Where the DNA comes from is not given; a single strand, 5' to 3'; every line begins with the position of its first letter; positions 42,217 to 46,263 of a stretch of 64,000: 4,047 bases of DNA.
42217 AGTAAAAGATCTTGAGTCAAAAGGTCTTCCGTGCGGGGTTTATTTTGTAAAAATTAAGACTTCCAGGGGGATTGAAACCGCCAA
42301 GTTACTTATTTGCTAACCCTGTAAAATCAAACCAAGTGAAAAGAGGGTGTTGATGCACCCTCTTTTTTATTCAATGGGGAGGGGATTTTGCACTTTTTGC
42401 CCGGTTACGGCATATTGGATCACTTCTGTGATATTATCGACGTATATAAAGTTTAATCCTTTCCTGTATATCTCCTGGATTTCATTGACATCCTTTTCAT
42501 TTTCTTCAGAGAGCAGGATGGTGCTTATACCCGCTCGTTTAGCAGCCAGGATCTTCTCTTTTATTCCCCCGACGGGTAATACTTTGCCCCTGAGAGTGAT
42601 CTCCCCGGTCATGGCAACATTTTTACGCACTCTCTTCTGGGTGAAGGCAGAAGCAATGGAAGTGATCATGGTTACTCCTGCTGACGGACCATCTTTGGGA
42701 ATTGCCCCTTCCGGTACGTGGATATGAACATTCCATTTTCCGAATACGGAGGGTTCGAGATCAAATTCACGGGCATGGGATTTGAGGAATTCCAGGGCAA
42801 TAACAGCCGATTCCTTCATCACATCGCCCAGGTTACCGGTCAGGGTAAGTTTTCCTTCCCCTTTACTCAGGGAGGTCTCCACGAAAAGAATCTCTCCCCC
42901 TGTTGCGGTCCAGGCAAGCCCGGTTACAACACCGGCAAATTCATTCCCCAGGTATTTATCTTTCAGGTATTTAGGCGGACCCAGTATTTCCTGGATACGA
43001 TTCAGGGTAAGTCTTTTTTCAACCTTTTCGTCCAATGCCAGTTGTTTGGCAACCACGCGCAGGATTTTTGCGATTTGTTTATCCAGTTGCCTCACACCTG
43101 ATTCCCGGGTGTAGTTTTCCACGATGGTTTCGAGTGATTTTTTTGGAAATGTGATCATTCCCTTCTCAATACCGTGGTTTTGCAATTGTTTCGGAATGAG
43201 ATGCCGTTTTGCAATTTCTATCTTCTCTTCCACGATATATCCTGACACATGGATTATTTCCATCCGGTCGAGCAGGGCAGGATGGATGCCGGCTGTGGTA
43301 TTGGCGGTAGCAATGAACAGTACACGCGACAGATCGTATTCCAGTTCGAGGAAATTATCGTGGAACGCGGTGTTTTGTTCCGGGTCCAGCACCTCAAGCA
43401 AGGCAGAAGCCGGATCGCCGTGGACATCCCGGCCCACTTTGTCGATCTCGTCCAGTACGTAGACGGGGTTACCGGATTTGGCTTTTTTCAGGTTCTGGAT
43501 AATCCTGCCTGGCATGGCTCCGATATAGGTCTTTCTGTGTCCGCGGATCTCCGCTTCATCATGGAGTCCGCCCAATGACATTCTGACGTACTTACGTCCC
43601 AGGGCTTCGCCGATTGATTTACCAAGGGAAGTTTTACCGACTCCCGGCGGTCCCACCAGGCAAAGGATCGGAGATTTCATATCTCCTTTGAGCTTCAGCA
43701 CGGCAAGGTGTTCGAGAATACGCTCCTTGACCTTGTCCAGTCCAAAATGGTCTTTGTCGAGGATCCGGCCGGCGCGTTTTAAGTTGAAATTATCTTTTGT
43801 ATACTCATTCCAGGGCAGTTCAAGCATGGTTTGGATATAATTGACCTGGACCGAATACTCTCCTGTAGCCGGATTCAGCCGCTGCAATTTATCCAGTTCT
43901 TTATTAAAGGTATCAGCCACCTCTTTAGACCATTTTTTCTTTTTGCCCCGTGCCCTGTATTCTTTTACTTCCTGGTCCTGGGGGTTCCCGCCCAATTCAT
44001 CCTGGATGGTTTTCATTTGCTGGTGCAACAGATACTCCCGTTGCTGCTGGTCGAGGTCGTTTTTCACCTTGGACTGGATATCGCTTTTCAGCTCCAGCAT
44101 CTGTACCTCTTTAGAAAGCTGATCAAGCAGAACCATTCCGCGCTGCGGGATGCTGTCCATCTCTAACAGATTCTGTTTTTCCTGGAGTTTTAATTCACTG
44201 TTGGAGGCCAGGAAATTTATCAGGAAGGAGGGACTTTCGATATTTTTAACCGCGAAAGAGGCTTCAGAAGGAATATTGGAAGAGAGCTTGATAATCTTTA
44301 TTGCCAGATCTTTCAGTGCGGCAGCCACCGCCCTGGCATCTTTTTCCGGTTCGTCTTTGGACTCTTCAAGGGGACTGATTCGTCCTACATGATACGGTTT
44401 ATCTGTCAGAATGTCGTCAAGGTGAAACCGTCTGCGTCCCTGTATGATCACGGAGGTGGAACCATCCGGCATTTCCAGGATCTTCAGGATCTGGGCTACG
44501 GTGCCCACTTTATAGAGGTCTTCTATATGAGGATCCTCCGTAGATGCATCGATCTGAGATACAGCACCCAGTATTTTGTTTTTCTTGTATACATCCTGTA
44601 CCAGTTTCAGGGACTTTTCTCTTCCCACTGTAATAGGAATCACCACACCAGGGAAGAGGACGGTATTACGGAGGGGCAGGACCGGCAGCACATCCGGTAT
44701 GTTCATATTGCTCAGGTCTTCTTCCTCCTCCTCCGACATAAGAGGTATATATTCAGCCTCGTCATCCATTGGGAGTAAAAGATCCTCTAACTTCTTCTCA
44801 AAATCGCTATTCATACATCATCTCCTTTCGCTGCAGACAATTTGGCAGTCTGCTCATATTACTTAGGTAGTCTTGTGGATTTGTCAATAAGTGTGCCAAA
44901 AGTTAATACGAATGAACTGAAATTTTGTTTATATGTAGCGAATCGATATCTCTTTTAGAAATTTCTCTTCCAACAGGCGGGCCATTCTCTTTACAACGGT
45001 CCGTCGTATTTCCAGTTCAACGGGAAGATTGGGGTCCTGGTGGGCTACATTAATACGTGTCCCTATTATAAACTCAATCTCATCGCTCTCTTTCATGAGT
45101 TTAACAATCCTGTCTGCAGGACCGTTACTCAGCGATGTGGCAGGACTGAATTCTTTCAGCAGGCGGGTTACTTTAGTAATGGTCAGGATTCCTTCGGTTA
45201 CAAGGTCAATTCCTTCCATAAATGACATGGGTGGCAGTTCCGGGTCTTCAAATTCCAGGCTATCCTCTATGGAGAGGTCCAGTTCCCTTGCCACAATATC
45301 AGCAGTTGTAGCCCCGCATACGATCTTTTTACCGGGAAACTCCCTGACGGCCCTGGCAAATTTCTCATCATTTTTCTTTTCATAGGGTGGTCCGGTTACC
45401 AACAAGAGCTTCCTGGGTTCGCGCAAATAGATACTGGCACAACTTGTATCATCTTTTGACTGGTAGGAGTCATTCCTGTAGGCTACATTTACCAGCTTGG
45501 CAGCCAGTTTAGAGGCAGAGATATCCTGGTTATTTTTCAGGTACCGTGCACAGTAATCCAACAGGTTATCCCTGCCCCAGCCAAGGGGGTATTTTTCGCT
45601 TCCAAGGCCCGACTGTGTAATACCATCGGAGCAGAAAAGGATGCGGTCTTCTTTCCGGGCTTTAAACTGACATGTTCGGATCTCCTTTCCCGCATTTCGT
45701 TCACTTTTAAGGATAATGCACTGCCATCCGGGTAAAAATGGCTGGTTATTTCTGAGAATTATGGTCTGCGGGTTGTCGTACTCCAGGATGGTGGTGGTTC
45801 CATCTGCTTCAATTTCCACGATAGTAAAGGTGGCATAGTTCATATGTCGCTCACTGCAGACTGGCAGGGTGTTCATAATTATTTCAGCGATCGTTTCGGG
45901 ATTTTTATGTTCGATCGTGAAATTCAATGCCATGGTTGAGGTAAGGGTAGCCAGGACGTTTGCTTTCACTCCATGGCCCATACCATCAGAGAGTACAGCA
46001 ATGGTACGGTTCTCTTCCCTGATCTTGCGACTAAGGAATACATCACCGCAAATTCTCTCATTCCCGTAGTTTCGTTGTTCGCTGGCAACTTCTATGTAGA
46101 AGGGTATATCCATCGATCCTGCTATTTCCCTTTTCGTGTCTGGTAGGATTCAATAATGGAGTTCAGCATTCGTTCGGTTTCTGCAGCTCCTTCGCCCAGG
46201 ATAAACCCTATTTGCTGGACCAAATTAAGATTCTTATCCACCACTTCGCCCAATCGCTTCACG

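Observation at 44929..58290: Hydrogenase island: HydCBA operon bracketed by two sensory H-domain paralogues, a PP2C phosphatase, a three-protein phosphorelay, Rex and a TM1266-like regulator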

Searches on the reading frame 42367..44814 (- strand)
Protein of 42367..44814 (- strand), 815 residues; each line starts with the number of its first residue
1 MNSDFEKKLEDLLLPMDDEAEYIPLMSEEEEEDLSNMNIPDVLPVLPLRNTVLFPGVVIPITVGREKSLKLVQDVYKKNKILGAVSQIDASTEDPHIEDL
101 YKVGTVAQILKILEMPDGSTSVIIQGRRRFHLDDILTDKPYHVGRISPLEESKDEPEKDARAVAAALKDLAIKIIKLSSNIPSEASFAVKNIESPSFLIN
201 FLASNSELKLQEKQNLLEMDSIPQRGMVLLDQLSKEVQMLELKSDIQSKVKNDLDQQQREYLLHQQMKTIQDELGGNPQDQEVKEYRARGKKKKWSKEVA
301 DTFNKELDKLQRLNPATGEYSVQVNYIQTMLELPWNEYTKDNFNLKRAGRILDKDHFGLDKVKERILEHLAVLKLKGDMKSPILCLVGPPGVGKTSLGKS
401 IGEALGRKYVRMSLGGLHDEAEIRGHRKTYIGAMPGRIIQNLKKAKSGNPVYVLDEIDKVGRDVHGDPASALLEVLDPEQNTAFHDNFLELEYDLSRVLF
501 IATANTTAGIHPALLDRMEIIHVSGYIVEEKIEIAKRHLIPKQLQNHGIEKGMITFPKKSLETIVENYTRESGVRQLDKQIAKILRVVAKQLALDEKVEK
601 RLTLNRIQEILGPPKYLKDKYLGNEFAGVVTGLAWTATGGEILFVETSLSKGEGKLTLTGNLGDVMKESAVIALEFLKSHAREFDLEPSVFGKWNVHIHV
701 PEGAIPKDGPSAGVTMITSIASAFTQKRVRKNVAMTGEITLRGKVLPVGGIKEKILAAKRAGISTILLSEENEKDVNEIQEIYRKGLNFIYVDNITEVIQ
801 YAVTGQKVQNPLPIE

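Call 4: search_protein_families(library=pfam, proteins=[window:42367-44814:-])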
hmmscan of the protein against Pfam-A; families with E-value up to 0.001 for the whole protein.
window:42367-44814:- (815 aa): 8 families
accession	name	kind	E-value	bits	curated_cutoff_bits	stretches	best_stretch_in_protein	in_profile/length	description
PF05362.19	Lon_C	-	7.7e-83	277.5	21.1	1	603-804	3-204/205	Lon protease (S16) C-terminal proteolytic domain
PF02190.22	LON_substr_bdg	-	2.5e-51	174.9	28.7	1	42-234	1-199/200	ATP-dependent protease La (LON) substrate-binding domain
PF00004.35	AAA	-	3.7e-24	86.1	21.2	1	384-521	1-126/131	ATPase family associated with various cellular activities (AAA)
PF22667.2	Lon_lid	-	1.2e-18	66.9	27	1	546-598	2-54/57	Lon protease AAA+ ATPase lid domain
PF07728.20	AAA_5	-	7e-10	39.5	22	1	384-518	2-139/139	AAA domain (dynein-related subfamily)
PF13541.12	ChlI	-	1.9e-07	31.4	27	1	645-772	1-121/121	Subunit ChlI of Mg-chelatase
PF13401.12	AAA_22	-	3e-05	24.8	27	1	382-462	6-98/130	AAA domain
PF08298.17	AAA_PrkA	-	4.8e-05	23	25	1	353-406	58-110/358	PrkA AAA domain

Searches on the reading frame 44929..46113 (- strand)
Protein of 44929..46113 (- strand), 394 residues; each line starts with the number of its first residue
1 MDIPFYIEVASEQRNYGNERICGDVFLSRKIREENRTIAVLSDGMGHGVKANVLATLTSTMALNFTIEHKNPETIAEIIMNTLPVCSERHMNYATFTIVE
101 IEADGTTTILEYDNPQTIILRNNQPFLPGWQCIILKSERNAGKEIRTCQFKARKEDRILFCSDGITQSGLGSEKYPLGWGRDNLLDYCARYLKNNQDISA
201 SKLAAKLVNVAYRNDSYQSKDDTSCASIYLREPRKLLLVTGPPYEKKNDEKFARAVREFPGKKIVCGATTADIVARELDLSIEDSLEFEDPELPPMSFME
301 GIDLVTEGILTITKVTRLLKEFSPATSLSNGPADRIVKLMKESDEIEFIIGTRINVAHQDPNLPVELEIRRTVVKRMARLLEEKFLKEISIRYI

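Call 3: search_protein_families(library=pfam, proteins=[window:44929-46113:-])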
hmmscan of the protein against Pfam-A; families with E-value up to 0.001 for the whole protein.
window:44929-46113:- (394 aa): 1 family
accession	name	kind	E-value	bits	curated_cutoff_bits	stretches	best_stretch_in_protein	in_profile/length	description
PF07228.17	SpoIIE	-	7.8e-14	52.5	25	1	34-224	2-185/192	Stage II sporulation protein E (SpoIIE)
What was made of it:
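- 44929..46113 (-): SpoIIE/RsbU-type PP2C phosphatase (residues ~20-230) fused to a highly conserved alpha/beta C-terminal domain of unknown family (~235-394). Pfam SpoIIE E 7.8e-14 (call 3).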

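Call 21: search_protein_families(library=ncbifam, proteins=[window:44929-46113:-], max_evalue=0.01)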
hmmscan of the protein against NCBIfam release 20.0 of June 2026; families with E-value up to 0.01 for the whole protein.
window:44929-46113:- (394 aa): 2 families
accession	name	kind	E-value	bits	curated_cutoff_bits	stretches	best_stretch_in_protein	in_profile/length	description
NF033484.1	Stp1_PP2C_phos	equivalog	0.0002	20.9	230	0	32-111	20-97/232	Stp1/IreP family PP2C-type Ser/Thr phosphatase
TIGR02865.1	spore_II_E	equivalog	0.00025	19.3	490.8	1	17-54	562-598/764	stage II sporulation protein E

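Call 47: find_homologous_proteins(query=window:44929-46113:-, max_evalue=1e-10)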
Query window:44929-46113:- (394 aa): 6710 proteins with E <= 1e-10 among 8000 candidates; the best 120 are listed.
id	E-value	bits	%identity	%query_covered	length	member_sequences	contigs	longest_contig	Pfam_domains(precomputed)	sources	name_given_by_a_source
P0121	5.5e-256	867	98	100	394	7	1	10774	PF07228.18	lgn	-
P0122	1.8e-208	710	79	100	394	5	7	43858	PF07228.18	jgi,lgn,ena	-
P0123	6.4e-208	709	79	100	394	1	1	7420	PF07228.18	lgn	-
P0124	1.3e-205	701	78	100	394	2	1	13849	PF07228.18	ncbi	-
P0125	1.4e-205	701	78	99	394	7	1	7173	PF07228.18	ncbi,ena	-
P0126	5.5e-205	699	77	100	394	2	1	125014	PF07228.18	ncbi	ncbi:MAG: SpoIIE family protein phosphatase [Bacteroidota bacterium]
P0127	1.0e-204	698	77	100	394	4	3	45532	PF07228.18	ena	-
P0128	1.1e-204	698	78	100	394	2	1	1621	PF07228.18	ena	-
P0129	1.8e-204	697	77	100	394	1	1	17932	PF07228.18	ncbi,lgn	-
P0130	9.2e-204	695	77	100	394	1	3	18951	PF07228.18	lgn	-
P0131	1.8e-203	694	76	100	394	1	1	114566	PF07228.18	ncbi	-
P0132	2.1e-203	694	77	99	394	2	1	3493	PF07228.18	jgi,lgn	jgi:hypothetical protein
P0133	2.6e-203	693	77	99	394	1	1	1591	PF07228.18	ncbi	-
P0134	2.9e-203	693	78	100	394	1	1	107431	PF07228.18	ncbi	-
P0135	3.3e-203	693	77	100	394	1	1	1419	PF07228.18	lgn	-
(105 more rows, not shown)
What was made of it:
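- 44929..46113 (-): The top 120 homologues are all 394 aa and 72-98% identical (call 47).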

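Call 55: predict_structure(alignment_id=A3)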
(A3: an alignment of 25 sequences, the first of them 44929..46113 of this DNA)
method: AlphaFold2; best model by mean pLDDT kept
length: 394 residues; sequences in the alignment: 25
mean_pLDDT: 78.5   pTM: 0.75
mean pLDDT of the five models: 78.5, 72.9, 71.1, 69.0, 60.8
residues with pLDDT >= 90: 80; 70-90: 235; 50-70: 45; < 50: 34
segments of 3 or more residues with pLDDT < 50: 283-305, 355-364
pLDDT, mean of each block of 10 residues (from residue 1): 74 73 82 88 77 85 90 87 64 82 92 86 92 83 90 91 87 84 91 84 89 81 87 82 76 79 72 74 40 38 54 85 80 82 86 50 54 84 87 83
secondary structure, 60 per line:
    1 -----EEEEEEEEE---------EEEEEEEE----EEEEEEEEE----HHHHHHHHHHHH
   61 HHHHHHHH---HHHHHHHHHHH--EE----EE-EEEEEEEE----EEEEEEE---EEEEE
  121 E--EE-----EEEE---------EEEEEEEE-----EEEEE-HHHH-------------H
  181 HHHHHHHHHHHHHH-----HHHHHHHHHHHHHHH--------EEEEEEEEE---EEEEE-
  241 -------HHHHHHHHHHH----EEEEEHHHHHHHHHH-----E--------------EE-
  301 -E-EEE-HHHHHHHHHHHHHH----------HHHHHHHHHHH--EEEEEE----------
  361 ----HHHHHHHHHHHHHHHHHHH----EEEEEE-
elements in order: E6-14 E24-31 E36-44 H49-68 H72-82 E94-101 E106-112 E116-121 E131-134 E144-151 E157-161 H163-166 H180-194 H200-214 E223-231 E235-239 H248-258 E263-267 H268-277 E304-306 H308-321 H332-342 E345-350 H365-383 E388-393

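Call 59: fold_search(model_id=the predicted structure, library=pdb)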
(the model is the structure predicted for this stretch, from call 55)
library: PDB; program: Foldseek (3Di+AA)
matches with E <= 10: 1655; with E <= 0.001: 24
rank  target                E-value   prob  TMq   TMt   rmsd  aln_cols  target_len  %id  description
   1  3pu9_A                3.5e-13  1.00  0.47  0.75   3.9       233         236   21  Crystal structure of serine/threonine phosphatase Sphaerobacter thermophilus DSM 20745 (released 2010-12-22)
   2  5mqh                  5.9e-13  1.00  0.44  0.71   4.0       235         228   15  Structure of the Phosphatase Domain of the Cell Fate Determinant SpoIIE from Bacillus subtilis in a crystal form without (released 2017-05-31)
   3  3ke6_B                7.3e-12  1.00  0.43  0.48   6.6       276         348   16  The crystal structure of the RsbU and RsbW domains of Rv1364c from Mycobacterium tuberculosis (released 2010-11-10)
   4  5ucg_D                1.6e-11  1.00  0.45  0.52   4.9       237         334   17  Structure of the PP2C Phosphatase Domain and a Fragment of the Regulatory Domain of the Cell Fate Determinant SpoIIE f (released 2017-05-31)
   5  5ucg_A                1.7e-11  1.00  0.44  0.50   4.3       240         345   18  Structure of the PP2C Phosphatase Domain and a Fragment of the Regulatory Domain of the Cell Fate Determinant SpoIIE f (released 2017-05-31)
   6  3w40_A                2.7e-11  1.00  0.39  0.71   5.2       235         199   16  Crystal structure of RsbX in complex with magnesium in space group P1 (released 2014-01-22)
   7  3ke6_A                2.8e-11  1.00  0.44  0.48   6.3       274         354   16  The crystal structure of the RsbU and RsbW domains of Rv1364c from Mycobacterium tuberculosis (released 2010-11-10)
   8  5ucg_E                8.6e-11  1.00  0.45  0.52   4.3       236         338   17  Structure of the PP2C Phosphatase Domain and a Fragment of the Regulatory Domain of the Cell Fate Determinant SpoIIE f (released 2017-05-31)
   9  5ucg_B                1.9e-10  1.00  0.44  0.51   4.3       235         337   16  Structure of the PP2C Phosphatase Domain and a Fragment of the Regulatory Domain of the Cell Fate Determinant SpoIIE f (released 2017-05-31)
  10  3zt9                  3.7e-10  1.00  0.38  0.73   4.6       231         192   16  The bacterial stressosome: a modular system that has been adapted to control secondary messenger signaling (released 2012-02-22)
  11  4da1                  1.6e-09  1.00  0.38  0.54   7.2       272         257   14  Crystal structure of branched-chain alpha-ketoacid dehydrogenase phosphatase with Mg (II) ions at the active site (released 2012-02-08)
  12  6ak7                  1.7e-09  1.00  0.36  0.51   8.1       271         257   12  Crystal structure of PPM1K-N94K (released 2019-09-11)
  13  2iq1                  2.2e-09  1.00  0.38  0.55   7.6       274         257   14  Crystal structure of human PPM1K (released 2006-11-07)
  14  4yzg_A                1.3e-08  1.00  0.37  0.47   7.8       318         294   12  Structure of the Arabidopsis TAP38/PPH1, a state-transition phosphatase responsible for dephosphorylation of LHCII (released 2015-04-29)
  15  6ihu                  1.6e-08  1.00  0.37  0.60   6.1       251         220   14  Crystal structure of bacterial serine phosphatase bearing R161A mutation (released 2019-08-07)
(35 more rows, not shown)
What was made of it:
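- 44929..46113 (-): The AF2 model (pLDDT 78.5) matches SpoIIE/RsbU/RsbX PP2C structures, best E 3.5e-13 (calls 55, 59).
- On Group C3 / M2f sensory hydrogenase (HydS, HfsB) - PAS protein: The PP2C fold was confirmed by Foldseek (call 59).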

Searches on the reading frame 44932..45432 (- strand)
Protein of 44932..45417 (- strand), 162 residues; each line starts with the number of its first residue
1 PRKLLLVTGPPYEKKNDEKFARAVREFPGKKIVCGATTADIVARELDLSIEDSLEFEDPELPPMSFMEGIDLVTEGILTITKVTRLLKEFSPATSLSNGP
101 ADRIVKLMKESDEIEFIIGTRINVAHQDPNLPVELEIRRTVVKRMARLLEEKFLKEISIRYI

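Call 28: search_protein_families(library=pfam, proteins=[window:44932-45417:-], max_evalue=1)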
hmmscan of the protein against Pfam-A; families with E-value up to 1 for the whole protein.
seq(162 aa): 0 families

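Call 45: search_solved_structures(query=A2, max_evalue=10, show_alignments=2)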
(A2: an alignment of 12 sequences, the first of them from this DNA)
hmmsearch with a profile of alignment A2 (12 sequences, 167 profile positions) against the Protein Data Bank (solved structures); distinct sequences matched with E-value up to 10: 4.
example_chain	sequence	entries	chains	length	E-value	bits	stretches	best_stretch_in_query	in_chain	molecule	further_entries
3trj_A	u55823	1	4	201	0.061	16.4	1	24-79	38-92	Phosphoheptose isomerase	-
8c16_A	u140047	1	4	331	0.52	13.3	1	5-41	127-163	Ferredoxin--NADP reductase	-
6gas_A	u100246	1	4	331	0.52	13.3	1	5-41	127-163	Ferredoxin--NADP reductase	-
3l8q_A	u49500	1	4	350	0.98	12.4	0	72-104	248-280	Cellulosomal scaffoldin adaptor protein B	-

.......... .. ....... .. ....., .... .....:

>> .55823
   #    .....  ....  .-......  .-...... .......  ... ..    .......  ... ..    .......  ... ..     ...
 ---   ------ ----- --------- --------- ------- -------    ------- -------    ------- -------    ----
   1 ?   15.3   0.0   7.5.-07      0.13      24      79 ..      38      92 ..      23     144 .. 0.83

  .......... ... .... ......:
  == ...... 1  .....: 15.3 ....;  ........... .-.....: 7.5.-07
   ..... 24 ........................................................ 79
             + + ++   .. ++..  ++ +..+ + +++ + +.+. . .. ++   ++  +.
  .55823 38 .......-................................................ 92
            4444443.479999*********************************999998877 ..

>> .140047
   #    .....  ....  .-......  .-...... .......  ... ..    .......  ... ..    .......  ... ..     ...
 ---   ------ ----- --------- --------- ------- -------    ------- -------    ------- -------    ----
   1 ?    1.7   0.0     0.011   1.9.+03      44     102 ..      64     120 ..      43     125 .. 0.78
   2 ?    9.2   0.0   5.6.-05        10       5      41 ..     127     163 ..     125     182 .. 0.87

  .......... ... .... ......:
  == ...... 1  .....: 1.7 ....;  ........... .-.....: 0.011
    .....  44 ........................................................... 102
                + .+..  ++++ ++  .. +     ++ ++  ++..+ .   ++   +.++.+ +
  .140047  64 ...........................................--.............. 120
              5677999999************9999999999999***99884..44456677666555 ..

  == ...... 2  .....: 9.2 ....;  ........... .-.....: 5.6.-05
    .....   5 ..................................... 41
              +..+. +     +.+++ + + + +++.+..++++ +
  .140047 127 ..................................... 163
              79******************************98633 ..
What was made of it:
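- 44929..46113 (-): The C-terminal domain has no hit in Pfam or in a PDB profile search (calls 28, 45).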
